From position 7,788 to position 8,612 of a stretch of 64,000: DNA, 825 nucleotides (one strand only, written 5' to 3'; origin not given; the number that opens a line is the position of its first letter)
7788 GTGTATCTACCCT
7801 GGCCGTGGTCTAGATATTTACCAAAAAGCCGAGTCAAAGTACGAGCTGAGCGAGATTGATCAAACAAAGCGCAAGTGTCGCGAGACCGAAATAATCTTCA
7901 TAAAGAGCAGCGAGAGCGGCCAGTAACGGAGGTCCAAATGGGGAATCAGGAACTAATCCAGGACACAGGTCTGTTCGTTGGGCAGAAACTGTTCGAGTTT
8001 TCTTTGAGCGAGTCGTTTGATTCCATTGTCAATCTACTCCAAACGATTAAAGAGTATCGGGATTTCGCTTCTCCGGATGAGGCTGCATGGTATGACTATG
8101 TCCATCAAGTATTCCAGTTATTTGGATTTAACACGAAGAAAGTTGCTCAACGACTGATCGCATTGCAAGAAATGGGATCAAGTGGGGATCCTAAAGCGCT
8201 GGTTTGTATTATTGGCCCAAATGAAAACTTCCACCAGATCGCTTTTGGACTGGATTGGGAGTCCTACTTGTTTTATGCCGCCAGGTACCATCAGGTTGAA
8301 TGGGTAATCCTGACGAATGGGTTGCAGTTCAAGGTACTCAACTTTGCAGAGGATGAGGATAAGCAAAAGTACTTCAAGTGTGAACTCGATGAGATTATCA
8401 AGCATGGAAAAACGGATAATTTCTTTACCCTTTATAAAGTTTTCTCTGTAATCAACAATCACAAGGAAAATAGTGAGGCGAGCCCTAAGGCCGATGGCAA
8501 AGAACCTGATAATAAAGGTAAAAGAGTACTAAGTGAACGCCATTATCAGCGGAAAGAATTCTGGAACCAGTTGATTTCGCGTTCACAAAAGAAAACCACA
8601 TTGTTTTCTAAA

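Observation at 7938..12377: Four tandem stand-alone copies of the PglX N-terminal domain, each with a different putative DNA-binding appendage, directly 3' of brxL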

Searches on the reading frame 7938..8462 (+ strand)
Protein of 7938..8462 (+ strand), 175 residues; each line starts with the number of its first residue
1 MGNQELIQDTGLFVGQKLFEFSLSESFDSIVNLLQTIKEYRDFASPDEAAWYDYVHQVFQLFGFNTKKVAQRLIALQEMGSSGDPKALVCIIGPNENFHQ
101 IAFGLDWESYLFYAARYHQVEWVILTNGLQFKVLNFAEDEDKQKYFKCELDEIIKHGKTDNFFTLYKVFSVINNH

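Call 12: find_homologous_proteins(query=A2, max_evalue=0.001)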
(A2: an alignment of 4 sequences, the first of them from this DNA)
Query A2 (4 sequences) (175 aa, profile of the alignment): 29 proteins with E <= 0.001 among 1154 candidates.
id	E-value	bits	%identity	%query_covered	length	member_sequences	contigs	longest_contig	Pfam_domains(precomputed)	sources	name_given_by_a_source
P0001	1.1e-87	311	47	100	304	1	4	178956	-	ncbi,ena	-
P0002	3.1e-75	270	78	99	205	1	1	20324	-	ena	-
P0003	1.1e-68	249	74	100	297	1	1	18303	PF14088.12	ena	-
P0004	2.7e-68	247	52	97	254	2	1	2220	-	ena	-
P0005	3.6e-66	241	49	98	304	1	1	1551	PF14338.13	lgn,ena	-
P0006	4.3e-58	214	53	87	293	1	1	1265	-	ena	-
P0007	5.0e-58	214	64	90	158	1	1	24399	-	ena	-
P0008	5.4e-58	214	45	97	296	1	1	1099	-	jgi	jgi:hypothetical protein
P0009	2.8e-56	208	48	95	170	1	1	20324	-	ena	-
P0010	1.6e-55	206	47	87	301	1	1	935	-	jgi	jgi:hypothetical protein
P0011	8.7e-55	203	50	88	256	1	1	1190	-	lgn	-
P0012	8.2e-53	197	48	86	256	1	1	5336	-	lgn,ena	-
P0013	8.7e-52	194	65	82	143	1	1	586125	-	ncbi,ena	-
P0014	1.8e-51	193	39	73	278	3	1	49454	PF14088.12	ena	-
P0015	2.3e-50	189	59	88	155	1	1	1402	-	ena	-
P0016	2.9e-50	189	39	97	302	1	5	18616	-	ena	-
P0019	2.3e-43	166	57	72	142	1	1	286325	-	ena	-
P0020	6.1e-39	152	36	99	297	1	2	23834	PF14338.13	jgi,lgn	-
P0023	6.0e-34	136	33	90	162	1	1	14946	-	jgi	jgi:hypothetical protein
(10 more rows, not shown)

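Call 15: find_encoding_contigs(protein=P0001, flank=10000, max_places=6)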
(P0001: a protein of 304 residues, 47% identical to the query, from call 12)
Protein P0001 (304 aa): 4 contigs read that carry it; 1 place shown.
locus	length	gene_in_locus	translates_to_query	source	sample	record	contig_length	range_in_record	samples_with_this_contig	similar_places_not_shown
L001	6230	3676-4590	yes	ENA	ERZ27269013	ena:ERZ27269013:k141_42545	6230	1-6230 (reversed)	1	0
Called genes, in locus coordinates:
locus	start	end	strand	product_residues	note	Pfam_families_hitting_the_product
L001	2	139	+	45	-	?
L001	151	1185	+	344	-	PF14088:DUF4268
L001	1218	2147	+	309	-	-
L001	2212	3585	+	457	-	PF14088:DUF4268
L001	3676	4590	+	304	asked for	-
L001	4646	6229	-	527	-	?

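Call 20: search_protein_representatives(alignment_id=A2)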
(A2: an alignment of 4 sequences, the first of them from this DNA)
Query: 4 sequences, 174 profile positions. Proteins with E-value up to 0.001 (for the whole library): 174; up to 1e-10: 143; up to 1e-30: 101. The best 150 are listed.
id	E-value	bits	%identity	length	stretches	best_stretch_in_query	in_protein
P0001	3.4e-88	310.6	-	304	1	1-174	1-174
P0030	5.2e-88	310.0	-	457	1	2-174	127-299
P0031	3.2e-81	287.9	-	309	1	1-174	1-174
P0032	6.8e-76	270.5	-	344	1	1-172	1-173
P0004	8.6e-69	247.4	-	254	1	1-174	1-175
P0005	1.1e-66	240.5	-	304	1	1-174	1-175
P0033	1.4e-65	236.9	-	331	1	1-173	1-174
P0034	1.7e-64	233.4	-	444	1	1-172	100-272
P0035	1.5e-62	227.0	-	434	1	1-174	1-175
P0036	3.5e-61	222.6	-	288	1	1-174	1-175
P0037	1.2e-60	220.9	-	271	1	2-173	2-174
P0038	4.2e-60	219.1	-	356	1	1-173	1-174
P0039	6.3e-60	218.5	-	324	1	2-174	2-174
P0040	6.9e-60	218.4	-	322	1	1-174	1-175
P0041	4.6e-59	215.7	-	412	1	17-173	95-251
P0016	9.3e-51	188.7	-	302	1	1-172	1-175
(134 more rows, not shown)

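Call 28: search_protein_families(library=pfam, alignment_id=A4, max_evalue=0.001)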
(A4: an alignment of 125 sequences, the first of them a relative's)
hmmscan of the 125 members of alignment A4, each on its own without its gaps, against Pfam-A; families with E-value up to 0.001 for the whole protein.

A. member 1, P0001 (304 aa): 0 families

B. families by the number of members that match (of 125 scanned): 9 families
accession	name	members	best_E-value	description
PF14088.11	DUF4268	39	5.9e-37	Domain of unknown function (DUF4268)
PF18899.5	DUF5655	20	1.9e-12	Domain of unknown function (DUF5655)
PF14338.12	Mrr_N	5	2.9e-11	Mrr N-terminal domain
PF24698.1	DUF7662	4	1.1e-14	Domain of unknown function (DUF7662)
PF02182.23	SAD_SRA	1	3.9e-49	SAD/SRA domain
PF00196.25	GerE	1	6.7e-16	Bacterial regulatory proteins, luxR family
PF18755.6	RAMA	1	2.3e-10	Restriction Enzyme Adenine Methylase Associated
PF07499.19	RuvA_C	1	0.00021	RuvA, C-terminal domain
PF13412.12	HTH_24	1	0.00087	Winged helix-turn-helix DNA-binding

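Call 31: find_related_loci(query=A2, collection=genome_contigs, flank=10000)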
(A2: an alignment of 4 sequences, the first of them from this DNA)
Query A2 (175 aa) in genome_contigs; peptide patterns used: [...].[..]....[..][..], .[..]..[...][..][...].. (x = any residue, [..] = any of these).
121 stretches matched a pattern; 3 encode a relative of the query (tblastn E <= 1e-3); 2 distinct loci.
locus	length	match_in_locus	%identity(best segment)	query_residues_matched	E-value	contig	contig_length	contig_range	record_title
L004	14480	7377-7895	77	1-173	4e-94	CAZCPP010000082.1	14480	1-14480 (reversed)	MAG TPA_asm: uncultured Anaerolineaceae bacterium isolate binchicken_co97_16 genome assembly, contig: NODE_16764_length_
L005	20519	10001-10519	76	1-173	9e-93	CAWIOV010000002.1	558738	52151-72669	MAG: uncultured Chloroflexia bacterium isolate MFD01689.bin.1.12 genome assembly, contig: contig_22584, whole genome sho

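Call 34: find_related_loci(query=A2, collection=metagenome_contigs, flank=10000)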
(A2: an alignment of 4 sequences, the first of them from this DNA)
Query A2 (175 aa) in metagenome_contigs; peptide patterns used: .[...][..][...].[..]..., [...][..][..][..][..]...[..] (x = any residue, [..] = any of these).
413 stretches matched a pattern; 16 encode a relative of the query (tblastn E <= 1e-3); 16 distinct loci.
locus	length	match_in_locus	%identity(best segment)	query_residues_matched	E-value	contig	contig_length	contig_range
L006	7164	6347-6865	80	1-173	3e-97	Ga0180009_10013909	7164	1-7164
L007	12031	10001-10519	80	1-173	1e-95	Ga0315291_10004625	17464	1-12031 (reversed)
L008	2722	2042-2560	77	1-173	1e-96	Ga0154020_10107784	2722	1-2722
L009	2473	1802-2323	75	1-174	1e-95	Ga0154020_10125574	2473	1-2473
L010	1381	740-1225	75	1-162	3e-90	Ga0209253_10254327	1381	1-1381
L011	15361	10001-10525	67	1-175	1e-80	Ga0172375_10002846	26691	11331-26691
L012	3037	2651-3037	78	1-129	4e-70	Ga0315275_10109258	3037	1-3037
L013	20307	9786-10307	51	1-173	3e-62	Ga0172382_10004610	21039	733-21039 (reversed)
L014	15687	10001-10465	48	21-175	8e-50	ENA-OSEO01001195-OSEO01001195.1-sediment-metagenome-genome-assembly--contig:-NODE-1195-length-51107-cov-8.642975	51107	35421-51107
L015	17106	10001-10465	48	21-175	3e-49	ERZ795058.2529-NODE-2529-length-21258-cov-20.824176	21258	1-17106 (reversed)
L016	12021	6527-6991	48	21-175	1e-48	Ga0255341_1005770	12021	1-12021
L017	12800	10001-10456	47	24-175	1e-48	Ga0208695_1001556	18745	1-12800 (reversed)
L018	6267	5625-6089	48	21-175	7e-48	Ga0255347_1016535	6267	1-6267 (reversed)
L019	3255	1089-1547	45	23-175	6e-44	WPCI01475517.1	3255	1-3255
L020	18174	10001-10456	47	24-175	1e-48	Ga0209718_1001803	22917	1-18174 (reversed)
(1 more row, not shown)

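Call 54: search_solved_structures(query=A2, max_evalue=10, show_alignments=3)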
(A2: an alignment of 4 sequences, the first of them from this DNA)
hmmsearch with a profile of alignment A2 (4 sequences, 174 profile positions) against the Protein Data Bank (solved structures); distinct sequences matched with E-value up to 10: 0.

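Call 56: search_solved_structures(query=A3, max_evalue=10, show_alignments=3)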
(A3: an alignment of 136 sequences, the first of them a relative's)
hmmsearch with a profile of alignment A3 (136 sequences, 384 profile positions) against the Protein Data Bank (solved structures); distinct sequences matched with E-value up to 10: 2.
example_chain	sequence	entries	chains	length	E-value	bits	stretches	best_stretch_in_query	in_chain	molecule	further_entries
4wzr_A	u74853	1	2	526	0.25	13.7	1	239-326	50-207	Pumilio domain-containing protein KIAA0020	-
4wzw_A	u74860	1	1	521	0.28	13.5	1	240-326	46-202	Pumilio domain-containing protein KIAA0020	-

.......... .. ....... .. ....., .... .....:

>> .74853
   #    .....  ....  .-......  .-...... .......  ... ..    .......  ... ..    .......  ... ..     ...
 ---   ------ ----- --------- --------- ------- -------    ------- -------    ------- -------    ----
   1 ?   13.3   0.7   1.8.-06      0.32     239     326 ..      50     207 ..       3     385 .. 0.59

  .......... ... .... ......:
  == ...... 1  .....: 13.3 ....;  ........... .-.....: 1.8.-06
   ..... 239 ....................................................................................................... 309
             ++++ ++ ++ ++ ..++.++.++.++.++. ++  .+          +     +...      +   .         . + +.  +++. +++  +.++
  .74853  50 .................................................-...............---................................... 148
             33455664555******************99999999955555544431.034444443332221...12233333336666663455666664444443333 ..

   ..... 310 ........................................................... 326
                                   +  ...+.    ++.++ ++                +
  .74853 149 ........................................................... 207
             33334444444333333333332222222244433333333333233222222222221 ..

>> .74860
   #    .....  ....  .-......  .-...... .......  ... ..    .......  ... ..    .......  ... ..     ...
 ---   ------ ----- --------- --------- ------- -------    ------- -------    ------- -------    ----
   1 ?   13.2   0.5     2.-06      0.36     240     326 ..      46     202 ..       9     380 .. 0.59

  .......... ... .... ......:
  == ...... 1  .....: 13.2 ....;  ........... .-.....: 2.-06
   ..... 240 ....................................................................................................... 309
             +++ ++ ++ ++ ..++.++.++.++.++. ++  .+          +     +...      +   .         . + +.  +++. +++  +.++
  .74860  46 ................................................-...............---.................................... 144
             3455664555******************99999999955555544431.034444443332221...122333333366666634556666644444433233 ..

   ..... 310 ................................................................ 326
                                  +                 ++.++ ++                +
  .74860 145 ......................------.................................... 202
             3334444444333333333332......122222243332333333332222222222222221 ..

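Call 59: find_encoding_contigs(protein=P0020, flank=10000, max_places=3)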
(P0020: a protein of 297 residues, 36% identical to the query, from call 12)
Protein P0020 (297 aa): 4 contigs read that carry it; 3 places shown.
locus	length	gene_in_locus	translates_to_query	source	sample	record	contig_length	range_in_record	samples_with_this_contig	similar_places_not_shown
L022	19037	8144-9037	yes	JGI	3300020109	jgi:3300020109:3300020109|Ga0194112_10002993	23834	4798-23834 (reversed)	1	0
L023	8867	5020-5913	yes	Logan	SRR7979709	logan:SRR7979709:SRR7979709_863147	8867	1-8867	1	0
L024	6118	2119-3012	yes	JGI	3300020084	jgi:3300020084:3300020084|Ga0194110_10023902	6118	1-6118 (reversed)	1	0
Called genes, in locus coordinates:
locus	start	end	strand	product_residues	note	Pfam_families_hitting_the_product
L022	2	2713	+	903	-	PF02384:N6_Mtase (faint), PF20473:MmeI_Mtase, PF07669:Eco57I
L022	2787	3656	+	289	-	PF12686:DUF3800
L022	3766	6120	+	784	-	PF08665:PglZ (weak)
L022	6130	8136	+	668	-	PF20442:BrxL_N, PF13337:BrxL_ATPase, PF04326:SLFN_AlbA_2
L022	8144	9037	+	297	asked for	PF14338:Mrr_N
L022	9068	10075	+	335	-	PF14088:DUF4268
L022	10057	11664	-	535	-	PF04465:DUF499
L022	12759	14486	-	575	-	-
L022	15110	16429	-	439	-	-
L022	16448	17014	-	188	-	PF16473:Rv2179c-like (faint)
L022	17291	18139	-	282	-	PF01972:SDH_protease, PF25145:NfeD1b_N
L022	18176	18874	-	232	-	PF01694:Rhomboid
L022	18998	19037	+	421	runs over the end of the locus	PF00149:Metallophos, PF12850:Metallophos_2 (faint)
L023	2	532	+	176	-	?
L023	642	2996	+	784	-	PF08665:PglZ (weak)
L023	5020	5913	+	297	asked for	PF14338:Mrr_N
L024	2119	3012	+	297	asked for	PF14338:Mrr_N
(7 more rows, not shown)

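Call 60: find_encoding_contigs(protein=P0023, flank=10000, max_places=3)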
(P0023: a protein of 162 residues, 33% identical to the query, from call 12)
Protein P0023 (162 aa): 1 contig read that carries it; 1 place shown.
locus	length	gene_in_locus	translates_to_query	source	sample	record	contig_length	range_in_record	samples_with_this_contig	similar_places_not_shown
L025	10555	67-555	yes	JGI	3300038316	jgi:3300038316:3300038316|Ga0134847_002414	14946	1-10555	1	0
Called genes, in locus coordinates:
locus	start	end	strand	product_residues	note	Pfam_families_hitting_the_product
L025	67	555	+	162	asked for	-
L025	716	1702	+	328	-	PF13280:WYL, PF25583:WCX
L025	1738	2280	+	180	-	-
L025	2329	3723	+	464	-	-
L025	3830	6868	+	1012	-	PF21445:ADDB_N, PF13361:UvrD_C (weak), PF12705:PDDEXK_1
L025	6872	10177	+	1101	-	PF00580:UvrD-helicase, PF01443:Viral_helicase1 (faint), PF13245:AAA_19, PF13604:AAA_30 (faint), PF13361:UvrD_C, PF13538:UvrD_C_2 (faint)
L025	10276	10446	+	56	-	-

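Call 61: find_encoding_contigs(protein=P0019, flank=10000, max_places=2)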
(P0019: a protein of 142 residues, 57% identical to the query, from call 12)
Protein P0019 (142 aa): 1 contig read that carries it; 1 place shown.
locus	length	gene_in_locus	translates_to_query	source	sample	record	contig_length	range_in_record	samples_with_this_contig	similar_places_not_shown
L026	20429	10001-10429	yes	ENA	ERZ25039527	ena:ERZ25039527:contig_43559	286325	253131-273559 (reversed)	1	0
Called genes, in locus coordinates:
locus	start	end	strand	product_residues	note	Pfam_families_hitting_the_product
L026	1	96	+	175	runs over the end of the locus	-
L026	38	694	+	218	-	-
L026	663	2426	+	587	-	PF02384:N6_Mtase (faint), PF20473:MmeI_Mtase, PF07669:Eco57I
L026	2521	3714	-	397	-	PF05598:DUF772 (weak), PF13751:DDE_Tnp_1_6 (faint)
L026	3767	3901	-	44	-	-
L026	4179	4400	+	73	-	-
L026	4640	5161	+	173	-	PF12686:DUF3800 (weak)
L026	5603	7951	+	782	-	PF08665:PglZ (faint)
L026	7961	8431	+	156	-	PF20442:BrxL_N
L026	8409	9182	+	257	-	PF13337:BrxL_ATPase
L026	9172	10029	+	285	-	PF13337:BrxL_ATPase, PF04326:SLFN_AlbA_2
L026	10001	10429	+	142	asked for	-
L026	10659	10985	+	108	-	-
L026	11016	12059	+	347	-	PF14088:DUF4268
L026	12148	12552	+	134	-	-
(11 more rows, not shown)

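Call 62: find_encoding_contigs(protein=P0016, flank=10000, max_places=2)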
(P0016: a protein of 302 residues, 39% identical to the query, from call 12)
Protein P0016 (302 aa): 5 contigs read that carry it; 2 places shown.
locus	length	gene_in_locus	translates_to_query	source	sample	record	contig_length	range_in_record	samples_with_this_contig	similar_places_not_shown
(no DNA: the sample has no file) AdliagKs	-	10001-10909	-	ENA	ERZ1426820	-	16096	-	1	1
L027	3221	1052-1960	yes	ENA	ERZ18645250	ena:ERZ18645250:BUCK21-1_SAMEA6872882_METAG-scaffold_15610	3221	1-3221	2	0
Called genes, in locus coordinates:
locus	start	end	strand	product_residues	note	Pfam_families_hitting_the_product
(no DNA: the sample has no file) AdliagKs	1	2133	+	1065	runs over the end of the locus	?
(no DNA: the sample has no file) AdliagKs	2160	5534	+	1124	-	PF20473:MmeI_Mtase, PF07669:Eco57I, PF02384:N6_Mtase, PF12950:TaqI_C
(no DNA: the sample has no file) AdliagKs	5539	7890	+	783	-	PF08665:PglZ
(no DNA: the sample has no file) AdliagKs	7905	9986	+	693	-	PF20442:BrxL_N, PF13337:BrxL_ATPase, PF16565:MIT_C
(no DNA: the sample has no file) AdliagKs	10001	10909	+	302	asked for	-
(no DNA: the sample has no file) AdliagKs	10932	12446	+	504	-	PF24698:DUF7662, PF14088:DUF4268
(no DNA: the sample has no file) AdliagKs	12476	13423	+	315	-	PF18899:DUF5655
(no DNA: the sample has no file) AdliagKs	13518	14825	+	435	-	PF14088:DUF4268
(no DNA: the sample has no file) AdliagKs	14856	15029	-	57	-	?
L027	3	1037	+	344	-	?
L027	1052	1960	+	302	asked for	-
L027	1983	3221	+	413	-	?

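Call 63: predict_structure(alignment_id=A6)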
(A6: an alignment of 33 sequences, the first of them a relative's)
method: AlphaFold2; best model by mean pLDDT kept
length: 304 residues; sequences in the alignment: 33
mean_pLDDT: 69.3   pTM: 0.63
mean pLDDT of the five models: 69.3, 67.7, 67.5, 67.2, 65.5
residues with pLDDT >= 90: 146; 70-90: 22; 50-70: 16; < 50: 120
segments of 3 or more residues with pLDDT < 50: 179-182, 192-304
pLDDT, mean of each block of 10 residues (from residue 1): 74 88 95 97 94 97 96 96 93 93 92 93 97 85 91 96 96 67 52 43 27 28 31 41 41 38 45 37 39 33 34
secondary structure, 60 per line:
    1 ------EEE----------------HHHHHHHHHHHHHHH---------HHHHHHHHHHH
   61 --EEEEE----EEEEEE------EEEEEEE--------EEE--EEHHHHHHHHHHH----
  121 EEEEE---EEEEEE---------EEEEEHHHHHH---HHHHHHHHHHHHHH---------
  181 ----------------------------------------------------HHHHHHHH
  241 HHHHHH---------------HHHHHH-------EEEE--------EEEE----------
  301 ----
elements in order: E7-9 H26-40 H50-60 E63-67 E72-77 E84-90 E99-101 H106-116 E121-125 E129-134 E144-148 H149-154 H158-171 H233-246 H262-267 E275-278 E287-290
